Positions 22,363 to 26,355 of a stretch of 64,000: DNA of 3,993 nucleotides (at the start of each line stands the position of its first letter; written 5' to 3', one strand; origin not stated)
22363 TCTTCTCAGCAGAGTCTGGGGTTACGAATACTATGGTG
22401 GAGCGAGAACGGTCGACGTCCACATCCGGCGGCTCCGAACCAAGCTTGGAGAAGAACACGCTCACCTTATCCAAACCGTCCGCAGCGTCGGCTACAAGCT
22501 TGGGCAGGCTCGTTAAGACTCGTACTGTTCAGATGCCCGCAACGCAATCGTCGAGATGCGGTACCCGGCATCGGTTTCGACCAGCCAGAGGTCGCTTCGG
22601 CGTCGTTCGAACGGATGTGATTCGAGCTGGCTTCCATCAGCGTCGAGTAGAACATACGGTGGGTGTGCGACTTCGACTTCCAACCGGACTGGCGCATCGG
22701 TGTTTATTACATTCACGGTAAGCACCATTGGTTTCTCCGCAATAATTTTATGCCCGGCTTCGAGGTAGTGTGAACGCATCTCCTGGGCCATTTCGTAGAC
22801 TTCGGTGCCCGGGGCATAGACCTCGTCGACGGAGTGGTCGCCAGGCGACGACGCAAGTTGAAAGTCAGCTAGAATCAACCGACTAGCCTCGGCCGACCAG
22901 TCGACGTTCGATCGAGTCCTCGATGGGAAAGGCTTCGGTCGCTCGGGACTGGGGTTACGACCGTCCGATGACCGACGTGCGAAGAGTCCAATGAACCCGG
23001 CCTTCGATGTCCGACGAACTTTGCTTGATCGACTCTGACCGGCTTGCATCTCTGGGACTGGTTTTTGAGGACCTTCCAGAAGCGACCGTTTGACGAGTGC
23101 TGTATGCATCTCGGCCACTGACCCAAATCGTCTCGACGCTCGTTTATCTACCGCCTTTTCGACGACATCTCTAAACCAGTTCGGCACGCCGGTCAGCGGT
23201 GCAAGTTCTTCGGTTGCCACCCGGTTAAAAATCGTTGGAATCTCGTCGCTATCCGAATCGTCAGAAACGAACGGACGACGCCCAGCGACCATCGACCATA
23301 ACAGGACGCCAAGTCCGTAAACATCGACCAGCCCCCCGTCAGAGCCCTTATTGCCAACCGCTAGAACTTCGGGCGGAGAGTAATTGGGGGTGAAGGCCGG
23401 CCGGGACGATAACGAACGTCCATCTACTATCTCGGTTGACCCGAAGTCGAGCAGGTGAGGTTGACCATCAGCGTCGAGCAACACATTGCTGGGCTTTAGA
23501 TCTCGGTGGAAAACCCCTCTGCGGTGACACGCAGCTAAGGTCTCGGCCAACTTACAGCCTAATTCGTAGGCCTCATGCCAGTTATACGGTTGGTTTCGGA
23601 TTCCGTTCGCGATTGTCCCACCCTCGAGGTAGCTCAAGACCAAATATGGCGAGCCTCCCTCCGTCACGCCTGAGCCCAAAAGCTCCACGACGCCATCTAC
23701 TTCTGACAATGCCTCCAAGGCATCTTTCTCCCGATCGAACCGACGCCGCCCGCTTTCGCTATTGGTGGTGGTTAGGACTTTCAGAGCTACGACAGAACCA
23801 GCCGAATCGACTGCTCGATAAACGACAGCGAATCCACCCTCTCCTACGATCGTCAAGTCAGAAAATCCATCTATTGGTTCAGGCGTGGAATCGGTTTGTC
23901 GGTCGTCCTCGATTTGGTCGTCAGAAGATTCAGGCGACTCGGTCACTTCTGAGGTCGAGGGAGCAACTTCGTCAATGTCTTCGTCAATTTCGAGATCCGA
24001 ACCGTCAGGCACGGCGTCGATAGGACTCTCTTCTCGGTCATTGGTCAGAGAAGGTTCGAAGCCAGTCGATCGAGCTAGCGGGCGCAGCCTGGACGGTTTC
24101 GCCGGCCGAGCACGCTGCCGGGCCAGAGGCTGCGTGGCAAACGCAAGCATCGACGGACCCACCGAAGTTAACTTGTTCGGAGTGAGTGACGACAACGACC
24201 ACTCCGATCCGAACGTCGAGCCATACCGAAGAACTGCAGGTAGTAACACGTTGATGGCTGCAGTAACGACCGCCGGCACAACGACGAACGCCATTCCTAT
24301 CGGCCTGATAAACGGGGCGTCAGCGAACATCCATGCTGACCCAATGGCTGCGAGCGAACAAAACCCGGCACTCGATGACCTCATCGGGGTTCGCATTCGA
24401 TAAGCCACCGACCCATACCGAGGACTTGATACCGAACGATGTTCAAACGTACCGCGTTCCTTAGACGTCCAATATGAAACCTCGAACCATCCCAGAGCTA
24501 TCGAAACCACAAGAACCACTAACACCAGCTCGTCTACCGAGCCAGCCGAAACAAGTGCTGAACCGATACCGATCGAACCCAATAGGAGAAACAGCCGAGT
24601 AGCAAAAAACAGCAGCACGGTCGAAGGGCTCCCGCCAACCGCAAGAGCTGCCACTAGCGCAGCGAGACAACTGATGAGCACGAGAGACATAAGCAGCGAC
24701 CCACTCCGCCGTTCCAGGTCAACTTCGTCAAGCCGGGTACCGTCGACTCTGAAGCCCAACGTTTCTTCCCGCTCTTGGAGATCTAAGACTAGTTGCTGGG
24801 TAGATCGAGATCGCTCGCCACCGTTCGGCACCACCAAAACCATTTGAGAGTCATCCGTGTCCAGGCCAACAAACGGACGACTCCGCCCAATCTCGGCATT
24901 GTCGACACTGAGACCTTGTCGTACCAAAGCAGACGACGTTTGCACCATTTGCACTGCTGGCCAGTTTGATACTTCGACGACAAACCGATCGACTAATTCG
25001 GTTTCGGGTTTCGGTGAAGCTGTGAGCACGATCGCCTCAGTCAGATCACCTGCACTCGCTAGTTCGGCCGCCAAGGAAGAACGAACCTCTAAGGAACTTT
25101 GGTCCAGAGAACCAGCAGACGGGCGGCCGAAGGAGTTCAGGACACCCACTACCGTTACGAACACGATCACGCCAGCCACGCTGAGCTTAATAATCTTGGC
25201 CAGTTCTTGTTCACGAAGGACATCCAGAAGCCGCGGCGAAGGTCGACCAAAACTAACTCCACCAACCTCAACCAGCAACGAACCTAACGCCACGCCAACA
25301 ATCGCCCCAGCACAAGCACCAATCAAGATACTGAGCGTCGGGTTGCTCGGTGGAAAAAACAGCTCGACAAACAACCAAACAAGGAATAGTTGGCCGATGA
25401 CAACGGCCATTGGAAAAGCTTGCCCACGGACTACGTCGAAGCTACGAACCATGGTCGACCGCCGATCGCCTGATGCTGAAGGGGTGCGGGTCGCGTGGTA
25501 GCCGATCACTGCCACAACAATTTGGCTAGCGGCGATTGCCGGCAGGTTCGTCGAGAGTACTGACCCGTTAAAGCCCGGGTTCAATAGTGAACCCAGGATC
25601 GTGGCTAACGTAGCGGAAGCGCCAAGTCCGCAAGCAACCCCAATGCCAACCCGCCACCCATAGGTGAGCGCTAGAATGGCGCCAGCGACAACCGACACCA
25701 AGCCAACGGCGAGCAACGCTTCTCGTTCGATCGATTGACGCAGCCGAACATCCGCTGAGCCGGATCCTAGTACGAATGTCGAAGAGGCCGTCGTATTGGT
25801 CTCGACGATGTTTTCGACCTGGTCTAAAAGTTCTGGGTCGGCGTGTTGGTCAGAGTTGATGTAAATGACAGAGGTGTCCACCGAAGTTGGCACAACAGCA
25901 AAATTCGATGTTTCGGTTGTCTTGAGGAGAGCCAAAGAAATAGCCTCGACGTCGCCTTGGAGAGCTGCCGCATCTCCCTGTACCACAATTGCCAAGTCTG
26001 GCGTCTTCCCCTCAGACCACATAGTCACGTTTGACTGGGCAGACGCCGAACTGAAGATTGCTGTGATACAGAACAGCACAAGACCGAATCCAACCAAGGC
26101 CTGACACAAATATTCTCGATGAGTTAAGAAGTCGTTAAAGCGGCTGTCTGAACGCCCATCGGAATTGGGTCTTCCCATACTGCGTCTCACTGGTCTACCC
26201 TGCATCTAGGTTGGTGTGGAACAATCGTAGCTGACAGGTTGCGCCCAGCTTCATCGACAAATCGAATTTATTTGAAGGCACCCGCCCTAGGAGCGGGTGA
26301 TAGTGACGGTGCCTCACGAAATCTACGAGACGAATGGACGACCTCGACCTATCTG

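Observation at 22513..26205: Unusual fusion: 12-TM RND/MMPL-like transporter body with a C-terminal active Ser/Thr kinase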

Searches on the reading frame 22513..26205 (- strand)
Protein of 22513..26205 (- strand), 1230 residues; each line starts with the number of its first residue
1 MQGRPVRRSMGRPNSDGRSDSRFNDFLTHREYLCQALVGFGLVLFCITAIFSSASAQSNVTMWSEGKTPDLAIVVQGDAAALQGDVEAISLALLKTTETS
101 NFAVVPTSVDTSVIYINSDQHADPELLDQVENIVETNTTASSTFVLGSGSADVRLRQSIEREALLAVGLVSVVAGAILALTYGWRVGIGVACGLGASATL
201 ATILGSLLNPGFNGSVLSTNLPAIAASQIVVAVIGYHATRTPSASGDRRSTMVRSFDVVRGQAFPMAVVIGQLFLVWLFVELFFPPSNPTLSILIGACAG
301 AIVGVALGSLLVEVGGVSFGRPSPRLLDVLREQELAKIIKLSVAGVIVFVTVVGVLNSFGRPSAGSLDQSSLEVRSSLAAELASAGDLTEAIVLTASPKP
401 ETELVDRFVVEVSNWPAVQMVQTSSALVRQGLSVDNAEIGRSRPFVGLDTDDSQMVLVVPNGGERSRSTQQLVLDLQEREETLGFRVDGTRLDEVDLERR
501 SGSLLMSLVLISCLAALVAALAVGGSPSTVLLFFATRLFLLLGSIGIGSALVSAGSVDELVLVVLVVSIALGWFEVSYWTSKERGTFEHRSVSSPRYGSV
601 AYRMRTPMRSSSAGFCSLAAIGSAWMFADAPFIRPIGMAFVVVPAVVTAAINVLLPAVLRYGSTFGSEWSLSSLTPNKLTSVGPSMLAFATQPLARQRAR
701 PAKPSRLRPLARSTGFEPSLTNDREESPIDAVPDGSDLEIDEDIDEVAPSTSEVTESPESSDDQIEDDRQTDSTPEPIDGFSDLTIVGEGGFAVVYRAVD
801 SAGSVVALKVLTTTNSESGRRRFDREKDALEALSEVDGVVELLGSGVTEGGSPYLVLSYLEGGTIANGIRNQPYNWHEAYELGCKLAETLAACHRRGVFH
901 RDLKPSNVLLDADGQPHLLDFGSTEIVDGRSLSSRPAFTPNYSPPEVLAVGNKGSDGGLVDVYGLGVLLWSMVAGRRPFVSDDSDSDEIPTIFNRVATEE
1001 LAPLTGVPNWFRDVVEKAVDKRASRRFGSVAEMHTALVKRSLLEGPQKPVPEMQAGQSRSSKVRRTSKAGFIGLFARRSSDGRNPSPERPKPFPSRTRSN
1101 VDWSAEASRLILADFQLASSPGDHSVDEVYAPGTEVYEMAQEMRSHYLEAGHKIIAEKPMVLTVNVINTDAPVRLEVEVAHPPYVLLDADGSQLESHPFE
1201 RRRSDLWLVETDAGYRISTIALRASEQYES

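Call 4: search_protein_families(library=pfam, proteins=[window:22513-26205:-], max_evalue=1)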
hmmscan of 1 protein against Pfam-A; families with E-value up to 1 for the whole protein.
window:22513-26205:- (1230 aa): 10 families
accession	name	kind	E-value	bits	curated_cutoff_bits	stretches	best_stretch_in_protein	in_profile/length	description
PF00069.31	Pkinase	-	5.8e-39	134.5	31.7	1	783-1029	3-254/263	Protein kinase domain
PF07714.23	PK_Tyr_Ser-Thr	-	1.8e-19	70.5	23.1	1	786-1026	6-248/258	Protein tyrosine and serine/threonine kinase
PF01636.29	APH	-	3.2e-07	30.8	23.2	2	895-923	167-196/239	Phosphotransferase enzyme family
PF03109.22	ABC1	-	3.3e-05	23.6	22.9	1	854-926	144-216/244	ABC1 atypical kinase-like domain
PF14531.12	Kinase-like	-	0.0059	16.3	25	1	891-984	159-256/289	Kinase-like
PF19974.5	TCAD9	-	0.051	13.2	40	1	894-925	295-325/429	Ternary complex associated domain 9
PF02468.20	PsbN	-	0.076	13.3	25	1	335-364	3-32/43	Photosystem II reaction centre N protein (psbN)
PF06293.20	Kdo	-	0.11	12.4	21.3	1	885-921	126-166/207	Lipopolysaccharide kinase (Kdo/WaaP) family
PF01163.29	RIO1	-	0.17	11.9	22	0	856-922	84-149/187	RIO domain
PF22268.1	DUF6954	-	0.54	10.4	27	0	530-572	4-46/58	Family of unknown function (DUF6954)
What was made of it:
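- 23086..23868 (-): aa 780-1040: Hanks-type Ser/Thr kinase domain with all motifs intact (G789-x-G-x-x-A, K808, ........, DFG, SPPE). Pfam PF00069 E=5.8e-39 (call 4).
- On Hanks-type Ser/Thr protein kinases (PF00069): 134.5 bits against a cut-off of 31.7 (call 4).
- Checked: Pfam Pkinase matches aa 783-1029 at E=5.8e-39 (call 4).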

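Call 5: search_protein_families(library=ncbifam, proteins=[window:22513-26205:-], max_evalue=1)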
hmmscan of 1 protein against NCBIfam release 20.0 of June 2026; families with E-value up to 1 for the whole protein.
window:22513-26205:- (1230 aa): 24 families
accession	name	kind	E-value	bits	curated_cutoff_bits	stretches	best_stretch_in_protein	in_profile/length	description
NF033483.0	PknB_PASTA_kin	equivalog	5.9e-37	127.9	450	1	786-1057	14-285/563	Stk1 family PASTA domain-containing Ser/Thr kinase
NF047741.1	antiphage_MADS6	equivalog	1.2e-32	113.3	460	2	886-1051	308-471/612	methylation-associated defense system protein kinase MAD6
NF038150.1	lanthi_synth_IV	equivalog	9.4e-27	93.7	650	1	795-1042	205-458/851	class IV lanthionine synthetase LanL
NF052427.1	StpK7MSMEG_1200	equivalog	1.7e-22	79.6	900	1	786-1042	14-269/601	serine/threonine protein kinase StpK7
NF053615.1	SerThrKinAfsKStmc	equivalog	5.4e-17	61.7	1300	1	771-1036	5-263/809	protein serine/threonine kinase AfsK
TIGR03903.1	TOMM_kin_cyc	equivalog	1.2e-15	56.5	705.75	1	803-930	3-135/1267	TOMM system kinase/cyclase fusion protein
NF033442.0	BREX_PglW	equivalog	4.7e-15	54.4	990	1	779-1037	512-766/1391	BREX system serine/threonine kinase PglW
NF038151.1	lanthi_synth_III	equivalog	5.9e-15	54.7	575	1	813-981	260-431/833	class III lanthionine synthetase LanKC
NF009651.0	PRK13184.1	equivalog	5.4e-14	51.1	839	1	785-1038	8-288/932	serine/threonine-protein kinase PknD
TIGR03724.2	arch_bud32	equivalog_domain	2.5e-05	23.8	125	1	855-924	70-131/193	KEOPS complex kinase/ATPase Bud32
NF002475.0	PRK01723.1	equivalog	3.7e-05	22.9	142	1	885-927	151-193/241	3-deoxy-D-manno-octulosonic acid kinase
NF040671.1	PLuB_AAA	exception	5.6e-05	20.7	999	1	873-1043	99-249/1256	PLuB system helicase-like protein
NF043056.1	T4SS_LegK1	equivalog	0.00031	19.5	550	1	896-968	208-279/516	Dot/Icm T4SS effector kinase LegK1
NF011463.0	PRK14879.1-4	equivalog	0.00037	20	188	1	855-925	95-161/237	Kae1-associated kinase Bud32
NF058632.1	SerThrKinPrkT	equivalog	0.00083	18.4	280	1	788-931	30-171/322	serine/threonine protein kinase PrkT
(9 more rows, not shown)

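Call 12: find_encoding_contigs(protein=window:22513-26205:-, flank=10000)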
Protein window:22513-26205:- (1230 aa): no gene with exactly this product is on record in the collection.

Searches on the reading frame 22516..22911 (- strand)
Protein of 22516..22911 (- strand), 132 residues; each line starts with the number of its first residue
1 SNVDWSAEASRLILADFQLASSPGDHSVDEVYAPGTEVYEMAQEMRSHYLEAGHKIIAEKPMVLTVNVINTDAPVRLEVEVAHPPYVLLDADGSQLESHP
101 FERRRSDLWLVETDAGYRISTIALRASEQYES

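Call 39: search_solved_structures(query=A3, max_evalue=10, show_alignments=2)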
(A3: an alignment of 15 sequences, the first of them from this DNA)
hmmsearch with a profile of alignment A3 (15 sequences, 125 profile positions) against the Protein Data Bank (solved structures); distinct sequences matched with E-value up to 10: 11.
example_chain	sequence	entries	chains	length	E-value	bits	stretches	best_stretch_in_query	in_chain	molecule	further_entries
7oec_A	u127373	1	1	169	0.31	14.2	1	73-110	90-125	DNA polymerase II large subunit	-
5bkh_A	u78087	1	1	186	0.37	13.9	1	74-110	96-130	DNA polymerase II large subunit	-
3euh_C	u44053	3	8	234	0.89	12.7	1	97-120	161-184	MukE | Chromosome partition protein MukE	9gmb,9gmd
2qkl_A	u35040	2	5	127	1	12.5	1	64-120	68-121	SPBC3B9.21 protein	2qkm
5jp4_A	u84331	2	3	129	1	12.5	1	64-120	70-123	mRNA-decapping enzyme subunit 1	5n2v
5kq1_A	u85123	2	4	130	1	12.5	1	64-120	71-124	mRNA-decapping enzyme subunit 1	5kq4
5j3q_A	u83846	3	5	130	1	12.5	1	64-120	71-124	mRNA-decapping enzyme subunit 1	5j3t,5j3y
7v8p_A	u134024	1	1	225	1.1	12.4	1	97-120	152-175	Chromosome partition protein MukE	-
3rpu_G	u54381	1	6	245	1.1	12.4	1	97-120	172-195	Chromosome partition protein mukE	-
4a2p_A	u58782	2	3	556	1.2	12.3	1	8-57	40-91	RETINOIC ACID INDUCIBLE PROTEIN I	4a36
4s1b_A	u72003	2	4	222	1.5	12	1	35-75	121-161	Lmo1466 protein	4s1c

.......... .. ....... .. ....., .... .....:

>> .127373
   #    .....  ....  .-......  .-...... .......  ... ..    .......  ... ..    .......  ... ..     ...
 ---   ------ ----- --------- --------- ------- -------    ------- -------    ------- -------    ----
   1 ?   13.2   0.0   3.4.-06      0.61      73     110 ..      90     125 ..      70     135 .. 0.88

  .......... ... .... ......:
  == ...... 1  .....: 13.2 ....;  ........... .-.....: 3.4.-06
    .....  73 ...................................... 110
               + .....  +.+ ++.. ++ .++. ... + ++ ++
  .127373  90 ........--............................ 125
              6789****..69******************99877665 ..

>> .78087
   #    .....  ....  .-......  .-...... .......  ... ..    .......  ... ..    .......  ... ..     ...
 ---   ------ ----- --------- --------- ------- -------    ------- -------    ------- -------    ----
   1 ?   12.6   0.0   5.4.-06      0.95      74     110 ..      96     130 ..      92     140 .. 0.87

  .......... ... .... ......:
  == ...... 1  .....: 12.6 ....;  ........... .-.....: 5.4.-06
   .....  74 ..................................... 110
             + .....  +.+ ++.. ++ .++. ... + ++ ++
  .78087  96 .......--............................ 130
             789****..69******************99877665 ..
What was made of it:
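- On ARC6-like IMS, Tim44 or SnoaL sequence families: The profile has no PDB sequence hit better than E=0.3 (call 39).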

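Call 40: search_protein_families(library=pfam, alignment_id=A3, max_evalue=10)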
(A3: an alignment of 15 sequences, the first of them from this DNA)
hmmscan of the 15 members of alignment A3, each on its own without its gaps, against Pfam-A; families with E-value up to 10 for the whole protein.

A. member 1, seq(132 aa): 1 family
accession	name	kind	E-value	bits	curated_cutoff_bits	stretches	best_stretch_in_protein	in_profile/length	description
PF01408.29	GFO_IDH_MocA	-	0.13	13.3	24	1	43-67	76-100/120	Oxidoreductase family, NAD-binding Rossmann fold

B. families by the number of members that match (of 15 scanned): 6 families
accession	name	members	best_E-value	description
PF22167.2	PH0730-like_N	7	0.012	PH0730-like, N-terminal domain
PF23374.1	Fn3_arc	3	0.0026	Archaeal fibronectin-III type-like domain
PF01408.29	GFO_IDH_MocA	1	0.13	Oxidoreductase family, NAD-binding Rossmann fold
PF04288.19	MukE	1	0.18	MukE-like family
PF00292.24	PAX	1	0.21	'Paired box' domain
PF16012.10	DUF4780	1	0.3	Domain of unknown function (DUF4780)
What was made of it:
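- On ARC6-like IMS, Tim44 or SnoaL sequence families: The best are spurious matches such as PH0730-like_N at 0.012 (call 40).
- Tried and rejected: Sequence-profile searches for the tail domain against PDB and Pfam gave only noise: a DNA polymerase II intein-like segment, MukE and PH0730-like_N (calls 39, 40).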

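Call 53: predict_structure(alignment_id=A5)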
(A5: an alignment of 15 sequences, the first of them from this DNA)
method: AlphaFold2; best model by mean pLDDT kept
length: 132 residues; sequences in the alignment: 15
mean_pLDDT: 95.1   pTM: 0.86
mean pLDDT of the five models: 95.1, 95.1, 94.8, 93.5, 93.3
residues with pLDDT >= 90: 122; 70-90: 7; 50-70: 2; < 50: 1
segments of 3 or more residues with pLDDT < 50: none
pLDDT, mean of each block of 10 residues (from residue 1): 93 97 96 98 96 95 98 97 96 95 98 97 89 54
secondary structure, 60 per line:
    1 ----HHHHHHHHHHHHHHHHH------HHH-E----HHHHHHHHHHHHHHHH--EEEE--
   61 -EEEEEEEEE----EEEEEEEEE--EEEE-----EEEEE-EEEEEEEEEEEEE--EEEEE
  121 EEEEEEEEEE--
elements in order: H5-21 H37-52 E55-58 E62-70 E75-83 E86-89 E95-99 E101-113 E116-130
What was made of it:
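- On NTF2-like superfamily: Elements are H5-21 and H37-52 followed by seven strands (call 53).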

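Call 55: fold_search(model_id=the predicted structure, library=pdb)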
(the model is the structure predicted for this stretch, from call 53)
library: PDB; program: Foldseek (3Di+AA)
matches with E <= 10: 1091; with E <= 0.001: 17
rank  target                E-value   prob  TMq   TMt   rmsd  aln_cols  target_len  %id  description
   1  5d9r                  5.2e-05  1.00  0.59  0.59   3.9       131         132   18  Crystal structure of a conserved domain in the intermembrane space region of the plastid division protein ARC6 (released 2015-11-11)
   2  6jzn_A                5.8e-05  1.00  0.63  0.64   3.9       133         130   13  Structure of the intermembrane space region of PARC6-PDV1 (released 2020-05-06)
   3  5u9o_H                7.8e-05  1.00  0.63  0.60   3.6       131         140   13  Cocrystal structure of the intermembrane space region of the plastid division proteins PARC6 and PDV1 (released 2017-12-20)
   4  5u9o_B                1.0e-04  1.00  0.64  0.60   3.8       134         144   13  Cocrystal structure of the intermembrane space region of the plastid division proteins PARC6 and PDV1 (released 2017-12-20)
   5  5had                  1.2e-04  1.00  0.65  0.66   3.5       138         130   15  Crystal structure of intermembrane space region of chloroplast protein ARC6 (released 2017-01-18)
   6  6jzn_B                1.2e-04  1.00  0.62  0.61   4.2       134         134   13  Structure of the intermembrane space region of PARC6-PDV1 (released 2020-05-06)
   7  6jzn_C                1.7e-04  1.00  0.62  0.61   4.0       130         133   13  Structure of the intermembrane space region of PARC6-PDV1 (released 2020-05-06)
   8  6jzn_D                1.7e-04  1.00  0.57  0.58   4.4       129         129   14  Structure of the intermembrane space region of PARC6-PDV1 (released 2020-05-06)
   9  6jzf_A                1.8e-04  1.00  0.64  0.57   3.8       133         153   13  Structure of the intermembrane space region of PARC6 (released 2020-05-06)
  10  6jzf_B                2.0e-04  1.00  0.62  0.56   3.7       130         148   12  Structure of the intermembrane space region of PARC6 (released 2020-05-06)
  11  5u9o_E                2.4e-04  1.00  0.62  0.57   3.7       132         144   12  Cocrystal structure of the intermembrane space region of the plastid division proteins PARC6 and PDV1 (released 2017-12-20)
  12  5u9l_B                4.1e-04  1.00  0.63  0.56   3.8       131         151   13  Crystal structure of the intermembrane space region of the plastid division protein PARC6 (released 2017-12-20)
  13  5u9o_D                7.2e-04  1.00  0.63  0.58   3.8       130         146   12  Cocrystal structure of the intermembrane space region of the plastid division proteins PARC6 and PDV1 (released 2017-12-20)
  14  5u9o_G                8.1e-04  1.00  0.61  0.58   3.7       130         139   14  Cocrystal structure of the intermembrane space region of the plastid division proteins PARC6 and PDV1 (released 2017-12-20)
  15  5u9o_C                8.1e-04  1.00  0.59  0.55   4.4       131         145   13  Cocrystal structure of the intermembrane space region of the plastid division proteins PARC6 and PDV1 (released 2017-12-20)
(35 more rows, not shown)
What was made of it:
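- On NTF2-like superfamily: Foldseek finds ARC6/PARC6, Tim44, SnoaL-like, CaMKII hub and VirB8 at probability about 1.0 (call 55).
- pLDDT 95.1; Foldseek probability 1.0 to ARC6/PARC6, Tim44 and the CaMKII hub (calls 53, 55).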

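Call 63: find_homologous_proteins(query=A5, max_evalue=0.001)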
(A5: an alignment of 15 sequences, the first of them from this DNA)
Query A5 (15 sequences) (132 aa, profile of the alignment): 16 proteins with E <= 0.001 among 2111 candidates.
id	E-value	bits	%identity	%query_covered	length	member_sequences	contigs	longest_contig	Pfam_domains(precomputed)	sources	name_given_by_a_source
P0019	1.2e-52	195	34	88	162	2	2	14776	-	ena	-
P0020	2.5e-52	194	31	91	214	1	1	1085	-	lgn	-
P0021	1.2e-50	188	32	90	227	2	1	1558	-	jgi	jgi:hypothetical protein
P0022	2.3e-50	188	29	90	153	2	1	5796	-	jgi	jgi:hypothetical protein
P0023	2.3e-49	184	31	89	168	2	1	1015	-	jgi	jgi:hypothetical protein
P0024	6.1e-48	180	31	84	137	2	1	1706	-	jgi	jgi:hypothetical protein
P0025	6.4e-45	170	30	92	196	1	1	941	-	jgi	jgi:hypothetical protein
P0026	2.4e-43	165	33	87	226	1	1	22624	-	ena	-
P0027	8.1e-43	163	27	83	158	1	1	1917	-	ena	-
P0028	8.6e-42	160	26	91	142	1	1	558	-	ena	-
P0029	4.6e-41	157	26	88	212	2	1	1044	-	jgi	-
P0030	2.3e-35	139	30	78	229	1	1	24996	-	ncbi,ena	-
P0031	9.2e-25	105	33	50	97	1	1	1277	-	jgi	jgi:hypothetical protein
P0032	8.1e-20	89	45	36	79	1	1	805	-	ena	-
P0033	3.2e-17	80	21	47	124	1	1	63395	-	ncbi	ncbi:MAG: hypothetical protein R2710_12150 [Acidimicrobiales bacterium]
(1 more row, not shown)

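Call 64: find_encoding_contigs(protein=P0030, flank=8000, max_places=2)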
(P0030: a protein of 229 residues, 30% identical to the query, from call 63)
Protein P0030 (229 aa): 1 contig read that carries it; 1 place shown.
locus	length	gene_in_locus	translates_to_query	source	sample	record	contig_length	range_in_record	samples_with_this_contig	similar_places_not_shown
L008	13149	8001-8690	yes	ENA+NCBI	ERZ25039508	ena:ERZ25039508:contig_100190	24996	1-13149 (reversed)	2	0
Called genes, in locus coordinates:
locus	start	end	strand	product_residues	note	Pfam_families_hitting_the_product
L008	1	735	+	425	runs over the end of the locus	PF00275:EPSP_synthase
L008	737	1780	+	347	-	PF08240:ADH_N, PF00107:ADH_zinc_N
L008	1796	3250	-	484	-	PF00982:Glyco_transf_20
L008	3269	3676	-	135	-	-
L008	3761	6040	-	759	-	PF02129:Peptidase_S15, PF08530:PepX_C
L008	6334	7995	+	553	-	-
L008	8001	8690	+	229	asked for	-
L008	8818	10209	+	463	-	PF00291:PALP, PF00571:CBS (faint)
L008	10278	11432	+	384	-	PF01053:Cys_Met_Meta_PP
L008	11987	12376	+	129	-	PF02826:2-Hacid_dh_C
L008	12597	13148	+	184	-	?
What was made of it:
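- One kinase-less relative is split into two ORFs (L008, call 64).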
